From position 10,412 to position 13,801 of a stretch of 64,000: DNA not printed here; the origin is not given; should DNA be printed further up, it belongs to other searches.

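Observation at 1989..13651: Non-canonical assembly-line logic: A-T-C NRPS ending in a condensation domain plus a KS-AT-T PKS with an NRPS-style carrier, and no TE or reductase release domain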

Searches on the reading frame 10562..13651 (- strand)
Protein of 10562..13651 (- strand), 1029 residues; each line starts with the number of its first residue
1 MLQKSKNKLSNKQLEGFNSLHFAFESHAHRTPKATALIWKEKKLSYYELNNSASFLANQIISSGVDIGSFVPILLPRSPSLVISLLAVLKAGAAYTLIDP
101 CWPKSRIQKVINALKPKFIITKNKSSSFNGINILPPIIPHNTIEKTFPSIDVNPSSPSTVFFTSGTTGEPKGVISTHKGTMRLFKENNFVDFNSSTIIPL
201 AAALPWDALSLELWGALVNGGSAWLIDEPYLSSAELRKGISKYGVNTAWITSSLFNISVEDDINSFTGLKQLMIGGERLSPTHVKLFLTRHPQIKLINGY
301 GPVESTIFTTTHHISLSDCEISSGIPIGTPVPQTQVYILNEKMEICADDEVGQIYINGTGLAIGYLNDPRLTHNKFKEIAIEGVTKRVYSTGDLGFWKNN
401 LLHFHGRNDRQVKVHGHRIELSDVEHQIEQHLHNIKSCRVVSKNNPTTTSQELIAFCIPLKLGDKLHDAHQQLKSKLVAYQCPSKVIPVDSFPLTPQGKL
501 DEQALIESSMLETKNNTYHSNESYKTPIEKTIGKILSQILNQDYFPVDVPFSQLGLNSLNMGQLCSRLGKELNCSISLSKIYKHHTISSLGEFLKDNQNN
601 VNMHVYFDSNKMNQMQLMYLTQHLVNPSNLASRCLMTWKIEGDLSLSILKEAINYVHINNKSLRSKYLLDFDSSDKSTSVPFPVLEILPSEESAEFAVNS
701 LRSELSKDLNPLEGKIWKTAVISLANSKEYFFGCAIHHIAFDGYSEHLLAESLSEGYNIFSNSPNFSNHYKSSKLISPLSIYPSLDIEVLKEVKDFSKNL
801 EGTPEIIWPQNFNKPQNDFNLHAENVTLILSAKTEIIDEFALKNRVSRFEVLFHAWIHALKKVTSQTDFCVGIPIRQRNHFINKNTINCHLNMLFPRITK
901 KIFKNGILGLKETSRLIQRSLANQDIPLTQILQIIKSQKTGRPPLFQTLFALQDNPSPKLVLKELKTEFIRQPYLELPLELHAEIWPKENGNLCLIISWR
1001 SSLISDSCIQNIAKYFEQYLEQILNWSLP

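Call 3: search_protein_families(library=pfam, proteins=[window:10562-13651:-])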
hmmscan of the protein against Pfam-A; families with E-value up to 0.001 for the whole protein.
window:10562-13651:- (1029 aa): 4 families
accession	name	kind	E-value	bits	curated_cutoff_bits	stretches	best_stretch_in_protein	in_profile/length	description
PF00501.34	AMP-binding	-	4.3e-62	210.6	29.9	1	24-366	1-384/384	AMP-binding enzyme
PF00668.25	Condensation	-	3.7e-25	89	30.6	1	613-1024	8-434/456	Condensation domain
PF00550.31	PP-binding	-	9.7e-09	35.8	20.8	1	534-594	5-67/67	Phosphopantetheine attachment site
PF13193.12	AMP-binding_C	-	1.4e-05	26.4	24.5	1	433-499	10-76/76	AMP-binding enzyme C-terminal domain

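Call 4: search_protein_families(library=ncbifam, proteins=[window:10562-13651:-])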
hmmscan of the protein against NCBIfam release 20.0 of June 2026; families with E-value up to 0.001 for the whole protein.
window:10562-13651:- (1029 aa): 99 families (the best 25 are shown)
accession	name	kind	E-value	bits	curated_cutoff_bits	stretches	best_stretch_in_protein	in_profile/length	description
NF047350.1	aureusi_NRPS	equivalog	3.2e-118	395.8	2500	1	10-970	405-1345/2373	aureusimine non-ribosomal peptide synthetase AusA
TIGR01733.1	AA-adenyl-dom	subfamily_domain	1.7e-92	310.3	317.4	1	45-432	1-402/409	amino acid adenylation domain-containing protein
NF004282.0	PRK05691.1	subfamily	2.1e-88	296.2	4090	3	141-599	3855-4313/4334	non-ribosomal peptide synthase/polyketide synthase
NF038078.1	NRPS_MxcG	equivalog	2.5e-77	260.3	2300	2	24-600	462-1047/1442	myxochelin non-ribosomal peptide synthetase MxcG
NF003417.0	PRK04813.1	subfamily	1.7e-71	241.3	476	1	24-508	9-502/505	D-alanine--poly(phosphoribitol) ligase subunit DltA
TIGR01734.1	D-ala-DACP-lig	equivalog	5.5e-68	229.7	559.85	1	24-508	6-501/504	D-alanine--poly(phosphoribitol) ligase subunit DltA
NF041803.1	NRPS_SolG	exception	9.9e-62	208.8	2200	1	20-591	563-1152/1163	solanimycin non-ribosomal peptide synthetase SolG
NF007605.2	PRK10252.1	equivalog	1.2e-54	185.4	2400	1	25-606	461-1053/1292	enterobactin non-ribosomal peptide synthetase EntF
TIGR03443.1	alpha_am_amid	equivalog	2e-50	171.2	1030.1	5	466-604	783-928/1390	L-aminoadipate-semialdehyde dehydrogenase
NF004837.0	PRK06187.1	subfamily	5.7e-42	143.6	476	2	144-508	159-521/531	long-chain-fatty-acid--CoA ligase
TIGR03098.1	ligase_PEP_1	hypoth_equivalog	1.7e-40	139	592.35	2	144-505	152-514/517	acyl-CoA ligase (AMP-forming), exosortase A system-associated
NF052269.1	Staph_lig_FadD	equivalog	3.3e-35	121.4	650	1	38-507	20-491/499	long-chain-fatty-acid--CoA ligase FadD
NF004822.0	PRK06178.1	equivalog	1.4e-30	106.4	782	2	309-508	374-566/571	acyl-CoA synthetase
NF006181.0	PRK08314.1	subfamily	9e-29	100.1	705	2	151-514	200-559/563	long-chain-fatty-acid--CoA ligase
TIGR01923.1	menE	equivalog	1.5e-28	99.9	330.15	1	45-504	1-441/442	o-succinylbenzoate--CoA ligase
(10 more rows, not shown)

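Call 8: find_encoding_contigs(protein=window:10562-13651:-, flank=10000, max_places=6)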
Protein window:10562-13651:- (1029 aa): 1 contig read that carries it; 1 place shown.
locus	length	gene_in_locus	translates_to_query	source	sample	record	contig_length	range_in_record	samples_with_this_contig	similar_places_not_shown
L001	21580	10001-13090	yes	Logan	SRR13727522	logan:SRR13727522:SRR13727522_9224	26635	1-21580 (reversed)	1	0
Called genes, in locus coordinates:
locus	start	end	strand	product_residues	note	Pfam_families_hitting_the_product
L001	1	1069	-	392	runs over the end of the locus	PF01702:TGT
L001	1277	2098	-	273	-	PF00106:adh_short, PF08659:KR, PF13561:adh_short_C2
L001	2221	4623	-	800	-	PF14845:Glycohydro_20b2 (faint), PF02838:Glyco_hydro_20b, PF00728:Glyco_hydro_20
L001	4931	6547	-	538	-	-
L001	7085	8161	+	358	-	PF01636:APH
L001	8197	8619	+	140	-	PF00903:Glyoxalase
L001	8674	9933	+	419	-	PF00535:Glycos_transf_2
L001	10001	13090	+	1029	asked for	PF00501:AMP-binding, PF13193:AMP-binding_C (weak), PF00550:PP-binding, PF00668:Condensation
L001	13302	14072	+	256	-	PF00459:Inositol_P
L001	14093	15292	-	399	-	PF00067:p450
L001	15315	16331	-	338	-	PF00135:COesterase (weak), PF20434:BD-FAE, PF07859:Abhydrolase_3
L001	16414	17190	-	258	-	PF13385:Laminin_G_3 (weak)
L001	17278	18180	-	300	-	PF02668:TauD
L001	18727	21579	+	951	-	?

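Call 10: find_homologous_proteins(query=window:10562-13651:-)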
Query window:10562-13651:- (1029 aa): 3645 proteins with E <= 0.001 among 8000 candidates; the best 120 are listed.
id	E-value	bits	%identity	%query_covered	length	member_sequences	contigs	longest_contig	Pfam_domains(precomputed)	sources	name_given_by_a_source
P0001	0.0e+0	2344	100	100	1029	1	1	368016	PF00668.26,PF00550.32,PF00501.35,PF13193.13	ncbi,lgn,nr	ncbi:MAG: AMP-binding protein [Candidatus Paracaedibacteraceae bacterium]|nr:AMP-binding protein [Ca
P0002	0.0e+0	1334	59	100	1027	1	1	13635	PF00668.26,PF00550.32,PF00501.35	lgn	-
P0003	0.0e+0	1314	59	100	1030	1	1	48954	PF00668.26,PF00550.32,PF00501.35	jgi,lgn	-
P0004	0.0e+0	1118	52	98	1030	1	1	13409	PF00668.26,PF00550.32,PF00501.35,PF13193.13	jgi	jgi:mycobactin peptide synthetase MbtE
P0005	0.0e+0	1068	50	97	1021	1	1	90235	PF00668.26,PF00550.32,PF00501.35,PF13193.13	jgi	jgi:amino acid adenylation domain-containing protein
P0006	0.0e+0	1017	47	98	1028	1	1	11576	PF00668.26,PF00550.32,PF00501.35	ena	-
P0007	7.8e-298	1009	47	99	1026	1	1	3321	PF00668.26,PF00550.32,PF00501.35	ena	-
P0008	7.4e-288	976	45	99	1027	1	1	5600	PF00668.26,PF00550.32,PF00501.35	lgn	-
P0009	3.9e-285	967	46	97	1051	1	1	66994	PF00668.26,PF00550.32,PF00501.35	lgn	-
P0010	5.0e-283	960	46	97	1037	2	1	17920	PF00668.26,PF00550.32,PF00501.35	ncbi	-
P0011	6.9e-283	959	44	97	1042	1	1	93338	PF00668.26,PF00550.32,PF00501.35,PF13193.13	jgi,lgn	-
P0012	1.3e-280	952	44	97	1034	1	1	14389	PF00668.26,PF00550.32,PF00501.35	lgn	-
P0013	4.0e-279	947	45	98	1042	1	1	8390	PF00668.26,PF00550.32,PF00501.35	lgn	-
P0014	2.0e-269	915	43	98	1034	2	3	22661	PF00668.26,PF00550.32,PF00501.35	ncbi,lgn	ncbi:MAG: AMP-binding protein [Pseudomonadota bacterium]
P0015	1.1e-268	912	45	98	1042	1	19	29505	PF00668.26,PF00550.32,PF00501.35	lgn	-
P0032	5.1e-242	824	39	98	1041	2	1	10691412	PF00668.26,PF00550.32,PF00501.35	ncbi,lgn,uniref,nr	ncbi:AMP-binding protein [Streptomyces canus]|uniref:AMP-binding protein n=1 Tax=Streptomyces canus 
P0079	3.1e-231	788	40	97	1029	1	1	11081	PF00668.26,PF00550.32,PF00501.35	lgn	-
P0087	5.6e-230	784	40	98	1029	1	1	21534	PF00668.26,PF00550.32,PF00501.35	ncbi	-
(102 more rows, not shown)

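Call 11: find_related_loci(query=window:10562-13651:-, collection=genome_contigs, flank=10000)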
Query window:10562-13651:- (1029 aa) in genome_contigs; peptide patterns used: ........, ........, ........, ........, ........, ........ (x = any residue, [..] = any of these).
96 stretches matched a pattern, but none encodes a relative of the query by tblastn (E <= 1e-3).

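Call 13: find_encoding_contigs(protein=P0003, flank=10000, max_places=2)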
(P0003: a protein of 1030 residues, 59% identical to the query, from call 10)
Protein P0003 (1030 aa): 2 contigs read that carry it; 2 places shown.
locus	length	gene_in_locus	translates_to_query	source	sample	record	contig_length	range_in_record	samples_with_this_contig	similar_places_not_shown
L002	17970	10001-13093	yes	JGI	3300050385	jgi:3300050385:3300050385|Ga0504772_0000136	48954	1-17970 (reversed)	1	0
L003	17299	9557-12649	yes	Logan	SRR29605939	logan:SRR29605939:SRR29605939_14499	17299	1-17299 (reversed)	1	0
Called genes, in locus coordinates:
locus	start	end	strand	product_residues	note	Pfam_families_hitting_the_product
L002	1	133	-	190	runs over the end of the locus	-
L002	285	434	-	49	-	-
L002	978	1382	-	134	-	-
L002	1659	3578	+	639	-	PF00501:AMP-binding, PF13193:AMP-binding_C (weak), PF00550:PP-binding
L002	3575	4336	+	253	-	PF00975:Thioesterase, PF12697:Abhydrolase_6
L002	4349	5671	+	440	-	PF00202:Aminotran_3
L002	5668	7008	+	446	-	PF02885:Glycos_trans_3N, PF00591:Glycos_transf_3, PF07831:PYNP_C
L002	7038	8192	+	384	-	PF01636:APH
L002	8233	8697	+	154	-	PF00903:Glyoxalase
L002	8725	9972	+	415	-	PF00535:Glycos_transf_2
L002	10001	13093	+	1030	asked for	PF00501:AMP-binding, PF00550:PP-binding (weak), PF00668:Condensation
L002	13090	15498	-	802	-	PF02838:Glyco_hydro_20b, PF00728:Glyco_hydro_20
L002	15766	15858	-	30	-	-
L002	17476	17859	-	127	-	PF12696:TraG-D_C, PF02534:T4SS-DNA_transf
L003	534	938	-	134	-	-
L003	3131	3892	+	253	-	PF00975:Thioesterase, PF12697:Abhydrolase_6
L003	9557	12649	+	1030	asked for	PF00501:AMP-binding, PF00550:PP-binding (weak), PF00668:Condensation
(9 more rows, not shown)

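Call 14: find_encoding_contigs(protein=P0032, flank=10000, max_places=2)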
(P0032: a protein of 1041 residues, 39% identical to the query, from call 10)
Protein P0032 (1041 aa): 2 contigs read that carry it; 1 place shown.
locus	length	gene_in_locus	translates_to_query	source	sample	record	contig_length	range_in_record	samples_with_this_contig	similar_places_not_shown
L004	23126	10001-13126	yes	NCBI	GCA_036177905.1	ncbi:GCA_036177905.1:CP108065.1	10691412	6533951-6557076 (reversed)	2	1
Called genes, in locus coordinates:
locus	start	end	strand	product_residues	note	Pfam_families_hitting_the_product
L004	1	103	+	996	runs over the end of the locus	PF00109:ketoacyl-synt, PF02801:Ketoacyl-synt_C, PF16197:KAsynt_C_assoc, PF22336:RhiE-like_linker, PF22621:CurL-like_PKS_C, PF00698:Acyl_transf_1, PF00550:PP-binding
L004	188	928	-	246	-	PF00975:Thioesterase, PF12697:Abhydrolase_6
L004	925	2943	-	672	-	PF00501:AMP-binding, PF13193:AMP-binding_C (weak), PF00550:PP-binding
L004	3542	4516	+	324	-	PF01522:Polysacc_deac_1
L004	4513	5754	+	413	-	-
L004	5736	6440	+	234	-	-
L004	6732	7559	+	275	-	PF05721:PhyH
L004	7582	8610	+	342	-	PF01522:Polysacc_deac_1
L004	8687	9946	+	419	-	PF01565:FAD_binding_4, PF04030:ALO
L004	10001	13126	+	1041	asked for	PF00501:AMP-binding, PF00550:PP-binding, PF00668:Condensation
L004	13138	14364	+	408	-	PF18603:LAL_C2 (faint)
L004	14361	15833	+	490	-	PF01042:Ribonuc_L-PSP, PF00135:COesterase, PF20434:BD-FAE, PF07859:Abhydrolase_3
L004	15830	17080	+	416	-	PF02222:ATP-grasp (weak), PF02655:ATP-grasp_3, PF07478:Dala_Dala_lig_C (faint), PF13535:ATP-grasp_4, PF18603:LAL_C2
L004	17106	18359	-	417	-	PF01381:HTH_3 (weak), PF13560:HTH_31, PF17874:TPR_MalT, PF07719:TPR_2 (faint), PF13424:TPR_12 (weak)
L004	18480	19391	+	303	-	PF01636:APH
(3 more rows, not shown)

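Call 16: find_encoding_contigs(protein=P0005, flank=10000, max_places=1)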
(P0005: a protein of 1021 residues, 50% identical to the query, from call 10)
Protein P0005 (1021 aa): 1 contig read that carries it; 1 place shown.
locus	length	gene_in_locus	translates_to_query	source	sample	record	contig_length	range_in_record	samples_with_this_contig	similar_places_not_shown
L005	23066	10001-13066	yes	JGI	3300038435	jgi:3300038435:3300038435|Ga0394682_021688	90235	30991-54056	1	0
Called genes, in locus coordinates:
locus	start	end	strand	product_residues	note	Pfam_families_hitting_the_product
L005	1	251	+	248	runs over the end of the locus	PF00106:adh_short, PF13561:adh_short_C2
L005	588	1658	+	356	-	-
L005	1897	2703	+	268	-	PF13385:Laminin_G_3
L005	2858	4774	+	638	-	PF00501:AMP-binding, PF13193:AMP-binding_C, PF00550:PP-binding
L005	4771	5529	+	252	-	PF00975:Thioesterase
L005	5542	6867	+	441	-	PF00202:Aminotran_3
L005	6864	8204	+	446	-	PF02885:Glycos_trans_3N, PF00591:Glycos_transf_3, PF10011:DUF2254 (weak), PF07831:PYNP_C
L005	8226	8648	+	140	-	PF00903:Glyoxalase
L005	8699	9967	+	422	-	PF00535:Glycos_transf_2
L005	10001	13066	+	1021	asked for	PF00501:AMP-binding, PF13193:AMP-binding_C (weak), PF00550:PP-binding, PF00668:Condensation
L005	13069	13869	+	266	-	PF00459:Inositol_P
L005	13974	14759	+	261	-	PF13385:Laminin_G_3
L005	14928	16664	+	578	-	PF00664:ABC_membrane (weak), PF09818:ABC_ATPase (faint), PF02463:SMC_N (faint), PF00005:ABC_tran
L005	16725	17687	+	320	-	PF13385:Laminin_G_3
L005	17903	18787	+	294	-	PF00106:adh_short, PF08659:KR, PF13561:adh_short_C2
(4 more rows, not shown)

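Call 17: find_encoding_contigs(protein=P0011, flank=10000, max_places=1)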
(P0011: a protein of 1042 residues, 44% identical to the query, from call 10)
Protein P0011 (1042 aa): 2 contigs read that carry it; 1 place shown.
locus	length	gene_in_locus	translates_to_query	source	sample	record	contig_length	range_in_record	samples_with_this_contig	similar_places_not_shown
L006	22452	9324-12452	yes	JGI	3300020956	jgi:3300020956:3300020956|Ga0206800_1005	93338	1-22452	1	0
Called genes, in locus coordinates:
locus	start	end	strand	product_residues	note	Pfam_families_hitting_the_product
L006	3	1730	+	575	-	?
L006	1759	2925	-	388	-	PF00535:Glycos_transf_2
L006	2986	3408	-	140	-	PF00903:Glyoxalase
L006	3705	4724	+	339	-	PF01636:APH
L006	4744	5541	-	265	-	PF13385:Laminin_G_3 (weak)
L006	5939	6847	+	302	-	PF02668:TauD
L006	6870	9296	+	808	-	PF02838:Glyco_hydro_20b, PF00728:Glyco_hydro_20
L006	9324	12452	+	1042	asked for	PF00501:AMP-binding, PF13193:AMP-binding_C, PF00550:PP-binding, PF00668:Condensation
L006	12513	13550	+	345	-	PF00135:COesterase, PF20434:BD-FAE, PF07859:Abhydrolase_3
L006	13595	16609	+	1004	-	PF00109:ketoacyl-synt, PF02801:Ketoacyl-synt_C, PF16197:KAsynt_C_assoc, PF22336:RhiE-like_linker, PF22621:CurL-like_PKS_C, PF00698:Acyl_transf_1, PF00550:PP-binding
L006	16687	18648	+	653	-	PF00501:AMP-binding, PF13193:AMP-binding_C (weak), PF00550:PP-binding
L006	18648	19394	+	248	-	PF00975:Thioesterase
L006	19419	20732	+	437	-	PF00202:Aminotran_3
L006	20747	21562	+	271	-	PF01048:PNP_UDP_1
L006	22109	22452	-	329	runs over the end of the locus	PF14226:DIOX_N, PF03171:2OG-FeII_Oxy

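Call 25: find_homologous_proteins(query=L002:1659-3575:+)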
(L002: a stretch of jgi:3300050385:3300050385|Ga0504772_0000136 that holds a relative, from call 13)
Query L002:1659-3575:+ (639 aa): 7858 proteins with E <= 0.001 among 8000 candidates; the best 120 are listed.
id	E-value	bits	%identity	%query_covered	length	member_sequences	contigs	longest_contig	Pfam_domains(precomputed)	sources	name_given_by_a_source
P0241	0.0e+0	1424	100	100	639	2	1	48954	PF00550.32,PF00501.35,PF13193.13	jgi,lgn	-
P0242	0.0e+0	1234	87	100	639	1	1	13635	PF00550.32,PF00501.35,PF13193.13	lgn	-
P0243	2.1e-280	950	69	100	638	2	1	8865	PF00550.32,PF00501.35,PF13193.13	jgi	jgi:amino acid adenylation domain-containing protein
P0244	1.6e-238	812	62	99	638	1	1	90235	PF00550.32,PF00501.35,PF13193.13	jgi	jgi:amino acid adenylation domain-containing protein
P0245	3.4e-219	748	57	96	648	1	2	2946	PF00550.32,PF00501.35,PF13193.13,PF23297.2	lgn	-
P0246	7.8e-217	740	55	99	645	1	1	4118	PF00550.32,PF00501.35,PF13193.13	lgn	-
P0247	6.7e-213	727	58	94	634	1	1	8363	PF00550.32,PF00501.35,PF13193.13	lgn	-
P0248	3.8e-209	714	54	100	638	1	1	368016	PF00550.32,PF00501.35,PF13193.13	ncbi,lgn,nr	ncbi:MAG: non-ribosomal peptide synthetase [Candidatus Paracaedibacteraceae bacterium]|nr:non-riboso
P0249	5.8e-204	697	54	94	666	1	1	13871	PF00550.32,PF00501.35,PF13193.13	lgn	-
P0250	8.0e-203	694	54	94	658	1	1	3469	PF00550.32,PF00501.35,PF13193.13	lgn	-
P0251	1.3e-194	666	53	95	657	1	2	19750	PF00550.32,PF00501.35,PF13193.13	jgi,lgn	-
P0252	1.6e-192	660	52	94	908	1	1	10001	PF00550.32,PF00501.35,PF13193.13,PF00975.27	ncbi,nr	ncbi:MAG TPA: amino acid adenylation domain-containing protein [Pseudonocardiaceae bacterium]|nr:ami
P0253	1.1e-191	657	51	93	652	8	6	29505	PF00550.32,PF00501.35,PF13193.13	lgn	-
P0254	3.4e-191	655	51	94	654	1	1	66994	PF00550.32,PF00501.35,PF13193.13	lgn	-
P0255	1.0e-186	640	51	95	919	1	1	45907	PF00550.32,PF00501.35,PF13193.13,PF00975.27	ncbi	-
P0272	4.0e-182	625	49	96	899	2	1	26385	PF00550.32,PF00501.35,PF13193.13,PF00975.27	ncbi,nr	ncbi:MAG TPA: amino acid adenylation domain-containing protein [Mycobacterium sp.]|nr:amino acid ade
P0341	2.1e-174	600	47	95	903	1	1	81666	PF00550.32,PF00501.35,PF13193.13,PF00975.27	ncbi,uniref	ncbi:amino acid adenylation domain-containing protein [Streptomyces sp. NPDC094034]|uniref:amino aci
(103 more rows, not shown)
